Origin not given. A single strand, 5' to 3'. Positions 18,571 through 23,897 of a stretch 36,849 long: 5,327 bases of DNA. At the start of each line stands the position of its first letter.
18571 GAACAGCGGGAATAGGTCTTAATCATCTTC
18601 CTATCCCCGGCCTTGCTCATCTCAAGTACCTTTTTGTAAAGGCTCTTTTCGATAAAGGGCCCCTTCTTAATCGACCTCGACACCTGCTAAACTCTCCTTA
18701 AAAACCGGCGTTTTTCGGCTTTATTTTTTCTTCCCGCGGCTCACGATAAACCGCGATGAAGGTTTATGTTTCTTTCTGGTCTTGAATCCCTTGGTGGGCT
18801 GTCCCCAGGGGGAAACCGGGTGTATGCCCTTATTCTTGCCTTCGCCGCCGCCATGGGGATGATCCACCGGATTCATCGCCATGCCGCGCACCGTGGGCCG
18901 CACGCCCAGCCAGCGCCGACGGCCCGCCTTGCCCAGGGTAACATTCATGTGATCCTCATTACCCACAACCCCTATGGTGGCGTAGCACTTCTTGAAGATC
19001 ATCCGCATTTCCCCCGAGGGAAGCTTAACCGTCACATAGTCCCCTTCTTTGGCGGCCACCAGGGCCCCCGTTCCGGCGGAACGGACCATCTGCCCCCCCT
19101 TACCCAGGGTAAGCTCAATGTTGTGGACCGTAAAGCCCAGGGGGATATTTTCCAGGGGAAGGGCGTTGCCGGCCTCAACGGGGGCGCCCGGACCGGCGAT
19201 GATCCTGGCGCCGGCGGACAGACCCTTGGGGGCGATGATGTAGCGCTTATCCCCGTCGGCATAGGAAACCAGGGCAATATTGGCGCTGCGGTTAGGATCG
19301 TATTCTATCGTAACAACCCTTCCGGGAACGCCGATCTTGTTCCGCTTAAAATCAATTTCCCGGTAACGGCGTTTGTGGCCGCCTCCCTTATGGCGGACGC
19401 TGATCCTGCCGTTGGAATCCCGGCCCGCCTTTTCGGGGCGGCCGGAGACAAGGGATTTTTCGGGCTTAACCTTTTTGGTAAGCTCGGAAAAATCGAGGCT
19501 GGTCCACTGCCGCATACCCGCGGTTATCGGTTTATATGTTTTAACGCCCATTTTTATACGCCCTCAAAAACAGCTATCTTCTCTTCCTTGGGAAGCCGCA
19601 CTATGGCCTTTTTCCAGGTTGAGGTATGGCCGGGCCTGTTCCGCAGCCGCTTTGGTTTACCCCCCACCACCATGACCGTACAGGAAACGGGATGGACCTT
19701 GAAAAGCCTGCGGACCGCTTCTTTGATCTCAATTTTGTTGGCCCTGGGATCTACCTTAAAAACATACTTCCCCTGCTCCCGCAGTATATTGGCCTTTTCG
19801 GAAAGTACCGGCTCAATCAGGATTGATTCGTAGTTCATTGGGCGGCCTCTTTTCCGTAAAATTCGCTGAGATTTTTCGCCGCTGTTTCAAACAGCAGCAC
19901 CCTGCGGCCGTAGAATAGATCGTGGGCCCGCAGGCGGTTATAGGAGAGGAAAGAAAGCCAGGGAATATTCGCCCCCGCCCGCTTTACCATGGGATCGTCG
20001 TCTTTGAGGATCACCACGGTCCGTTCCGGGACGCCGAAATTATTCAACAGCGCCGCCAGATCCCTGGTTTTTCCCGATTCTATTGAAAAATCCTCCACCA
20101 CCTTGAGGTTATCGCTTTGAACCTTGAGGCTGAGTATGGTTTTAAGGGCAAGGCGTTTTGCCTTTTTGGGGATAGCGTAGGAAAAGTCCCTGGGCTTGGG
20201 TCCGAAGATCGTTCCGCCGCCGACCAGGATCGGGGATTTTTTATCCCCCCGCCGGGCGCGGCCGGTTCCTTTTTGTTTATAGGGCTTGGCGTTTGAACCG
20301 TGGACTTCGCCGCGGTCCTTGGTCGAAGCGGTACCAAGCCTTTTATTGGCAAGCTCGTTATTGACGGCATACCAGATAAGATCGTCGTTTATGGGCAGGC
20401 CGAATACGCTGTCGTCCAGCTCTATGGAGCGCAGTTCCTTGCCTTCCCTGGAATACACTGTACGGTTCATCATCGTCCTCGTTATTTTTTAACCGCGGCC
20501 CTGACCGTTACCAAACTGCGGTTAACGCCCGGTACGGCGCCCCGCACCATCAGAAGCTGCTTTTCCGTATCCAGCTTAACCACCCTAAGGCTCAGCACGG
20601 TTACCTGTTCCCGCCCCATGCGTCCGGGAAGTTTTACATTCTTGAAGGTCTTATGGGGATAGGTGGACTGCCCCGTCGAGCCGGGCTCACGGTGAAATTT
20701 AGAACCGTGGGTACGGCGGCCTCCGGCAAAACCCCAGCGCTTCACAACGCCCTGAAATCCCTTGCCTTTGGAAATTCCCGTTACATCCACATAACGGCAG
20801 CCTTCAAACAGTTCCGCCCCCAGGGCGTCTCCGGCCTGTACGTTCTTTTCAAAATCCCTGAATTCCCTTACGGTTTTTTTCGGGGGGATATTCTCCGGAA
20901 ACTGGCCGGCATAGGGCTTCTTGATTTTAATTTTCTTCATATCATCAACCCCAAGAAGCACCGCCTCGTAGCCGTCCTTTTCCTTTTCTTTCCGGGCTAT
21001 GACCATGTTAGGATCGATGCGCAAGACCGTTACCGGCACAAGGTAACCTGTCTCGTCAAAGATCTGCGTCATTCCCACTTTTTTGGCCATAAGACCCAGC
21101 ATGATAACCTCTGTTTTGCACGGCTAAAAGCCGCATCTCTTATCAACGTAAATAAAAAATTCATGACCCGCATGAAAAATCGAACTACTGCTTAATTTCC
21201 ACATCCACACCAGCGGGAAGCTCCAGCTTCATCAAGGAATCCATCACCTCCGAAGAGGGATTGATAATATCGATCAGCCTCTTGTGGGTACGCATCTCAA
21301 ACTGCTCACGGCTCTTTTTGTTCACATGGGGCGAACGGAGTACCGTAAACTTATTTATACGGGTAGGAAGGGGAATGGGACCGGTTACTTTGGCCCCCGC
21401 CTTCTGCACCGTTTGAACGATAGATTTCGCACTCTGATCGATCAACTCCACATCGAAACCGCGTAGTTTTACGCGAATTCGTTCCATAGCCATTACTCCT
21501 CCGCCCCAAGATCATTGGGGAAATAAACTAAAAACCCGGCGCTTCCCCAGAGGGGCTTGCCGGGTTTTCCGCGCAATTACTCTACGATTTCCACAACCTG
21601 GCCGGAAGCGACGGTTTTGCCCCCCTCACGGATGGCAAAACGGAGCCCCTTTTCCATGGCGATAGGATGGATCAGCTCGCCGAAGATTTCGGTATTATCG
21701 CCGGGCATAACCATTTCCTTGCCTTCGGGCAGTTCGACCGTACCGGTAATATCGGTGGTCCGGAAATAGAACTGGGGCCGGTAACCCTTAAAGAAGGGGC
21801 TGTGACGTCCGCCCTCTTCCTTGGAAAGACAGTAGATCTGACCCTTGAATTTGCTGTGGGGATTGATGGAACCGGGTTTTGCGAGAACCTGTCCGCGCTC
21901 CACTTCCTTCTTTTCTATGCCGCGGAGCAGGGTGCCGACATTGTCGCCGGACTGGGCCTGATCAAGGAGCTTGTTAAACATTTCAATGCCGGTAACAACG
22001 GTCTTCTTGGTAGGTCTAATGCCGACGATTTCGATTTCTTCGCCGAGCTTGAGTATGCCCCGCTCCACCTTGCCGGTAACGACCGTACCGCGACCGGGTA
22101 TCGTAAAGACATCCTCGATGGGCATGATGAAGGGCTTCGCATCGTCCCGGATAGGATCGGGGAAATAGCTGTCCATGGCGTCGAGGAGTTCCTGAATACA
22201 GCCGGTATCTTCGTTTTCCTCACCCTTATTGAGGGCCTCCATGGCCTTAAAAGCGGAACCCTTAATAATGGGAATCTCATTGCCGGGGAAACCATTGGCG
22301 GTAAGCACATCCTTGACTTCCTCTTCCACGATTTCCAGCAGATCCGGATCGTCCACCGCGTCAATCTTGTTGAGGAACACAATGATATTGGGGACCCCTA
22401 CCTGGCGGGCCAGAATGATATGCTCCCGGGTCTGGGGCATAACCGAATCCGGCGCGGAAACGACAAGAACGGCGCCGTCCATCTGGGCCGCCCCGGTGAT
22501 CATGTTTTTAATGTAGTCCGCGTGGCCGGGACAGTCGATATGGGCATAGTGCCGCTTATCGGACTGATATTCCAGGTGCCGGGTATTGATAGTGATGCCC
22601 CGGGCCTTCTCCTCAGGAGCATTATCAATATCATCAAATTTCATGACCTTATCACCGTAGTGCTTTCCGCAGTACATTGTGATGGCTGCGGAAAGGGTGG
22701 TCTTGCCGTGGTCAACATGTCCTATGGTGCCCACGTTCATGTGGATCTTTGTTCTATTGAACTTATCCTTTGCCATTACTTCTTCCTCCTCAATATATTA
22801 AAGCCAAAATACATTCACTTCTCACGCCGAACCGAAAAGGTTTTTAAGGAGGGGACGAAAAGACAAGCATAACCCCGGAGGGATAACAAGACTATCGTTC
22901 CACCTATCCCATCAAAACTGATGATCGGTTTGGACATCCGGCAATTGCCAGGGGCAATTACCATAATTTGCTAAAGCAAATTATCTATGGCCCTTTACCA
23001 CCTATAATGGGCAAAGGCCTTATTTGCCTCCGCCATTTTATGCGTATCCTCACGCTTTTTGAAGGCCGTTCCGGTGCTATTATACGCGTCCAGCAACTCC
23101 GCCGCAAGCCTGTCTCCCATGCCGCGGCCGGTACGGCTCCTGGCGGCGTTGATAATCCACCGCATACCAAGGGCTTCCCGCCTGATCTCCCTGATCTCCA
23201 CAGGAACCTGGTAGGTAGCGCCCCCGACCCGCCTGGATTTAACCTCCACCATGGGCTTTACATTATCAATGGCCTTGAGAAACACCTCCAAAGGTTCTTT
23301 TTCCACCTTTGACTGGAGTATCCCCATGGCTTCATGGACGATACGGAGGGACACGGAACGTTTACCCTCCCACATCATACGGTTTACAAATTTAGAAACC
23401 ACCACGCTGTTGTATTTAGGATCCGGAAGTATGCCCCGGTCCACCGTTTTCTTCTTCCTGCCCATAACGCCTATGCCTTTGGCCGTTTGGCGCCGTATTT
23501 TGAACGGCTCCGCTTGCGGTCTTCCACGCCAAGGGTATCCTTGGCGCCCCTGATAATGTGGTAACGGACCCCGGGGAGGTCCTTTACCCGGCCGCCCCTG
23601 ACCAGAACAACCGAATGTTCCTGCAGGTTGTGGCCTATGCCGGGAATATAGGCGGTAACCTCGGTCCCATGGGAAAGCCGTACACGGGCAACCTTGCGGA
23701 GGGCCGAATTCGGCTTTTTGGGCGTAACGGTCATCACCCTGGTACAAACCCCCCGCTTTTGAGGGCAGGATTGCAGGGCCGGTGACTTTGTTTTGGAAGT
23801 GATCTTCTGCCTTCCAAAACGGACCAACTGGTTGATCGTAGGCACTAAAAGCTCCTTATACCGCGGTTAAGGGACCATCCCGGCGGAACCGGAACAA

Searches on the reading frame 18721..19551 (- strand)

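Call 84: search_protein_families(library=pfam, proteins=[window:18721-19551:-], max_evalue=0.00001)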
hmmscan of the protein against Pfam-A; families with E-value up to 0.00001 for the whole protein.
window:18721-19551:- (276 aa): 2 families
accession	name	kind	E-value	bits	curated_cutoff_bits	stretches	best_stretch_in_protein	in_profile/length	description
PF03947.24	Ribosomal_L2_C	-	8.4e-57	191.1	33.7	1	127-250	2-126/126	Ribosomal Proteins L2, C-terminal domain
PF00181.30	Ribosomal_L2_N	-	1.7e-34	118.1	23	1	43-118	1-76/77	Ribosomal Proteins L2, RNA binding N-terminal domain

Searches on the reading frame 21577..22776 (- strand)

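Call 65: search_protein_families(library=pfam, proteins=[window:21577-22776:-], max_evalue=0.00001)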
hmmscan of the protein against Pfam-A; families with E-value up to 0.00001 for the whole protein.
window:21577-22776:- (399 aa): 3 families
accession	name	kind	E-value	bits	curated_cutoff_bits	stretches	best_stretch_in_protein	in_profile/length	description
PF00009.33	GTP_EFTU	-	6.1e-63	212.3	26.5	1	11-206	2-187/188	Elongation factor Tu GTP binding domain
PF03143.23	GTP_EFTU_D3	-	2.9e-37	127.7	27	1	303-397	1-105/106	Elongation factor Tu C-terminal domain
PF03144.31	GTP_EFTU_D2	-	4.6e-19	69.1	30.3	1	230-299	1-73/73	Elongation factor Tu domain 2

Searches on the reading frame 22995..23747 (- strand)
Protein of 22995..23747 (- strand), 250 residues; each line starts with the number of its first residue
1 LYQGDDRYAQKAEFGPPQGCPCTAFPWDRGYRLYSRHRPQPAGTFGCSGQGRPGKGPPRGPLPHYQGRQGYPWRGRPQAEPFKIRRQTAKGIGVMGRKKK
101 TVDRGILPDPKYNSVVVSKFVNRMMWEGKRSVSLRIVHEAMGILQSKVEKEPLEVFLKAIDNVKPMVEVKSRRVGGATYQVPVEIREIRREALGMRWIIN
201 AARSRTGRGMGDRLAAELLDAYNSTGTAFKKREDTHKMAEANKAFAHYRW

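Call 65: search_protein_families(library=pfam, proteins=[window:22995-23747:-], max_evalue=0.00001)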
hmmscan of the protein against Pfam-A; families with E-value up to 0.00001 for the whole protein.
window:22995-23747:- (250 aa): 1 family
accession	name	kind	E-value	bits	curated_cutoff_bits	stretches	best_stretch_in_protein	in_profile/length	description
PF00177.27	Ribosomal_S7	-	7.9e-62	207.7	24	1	97-243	2-148/148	Ribosomal protein S7p/S5e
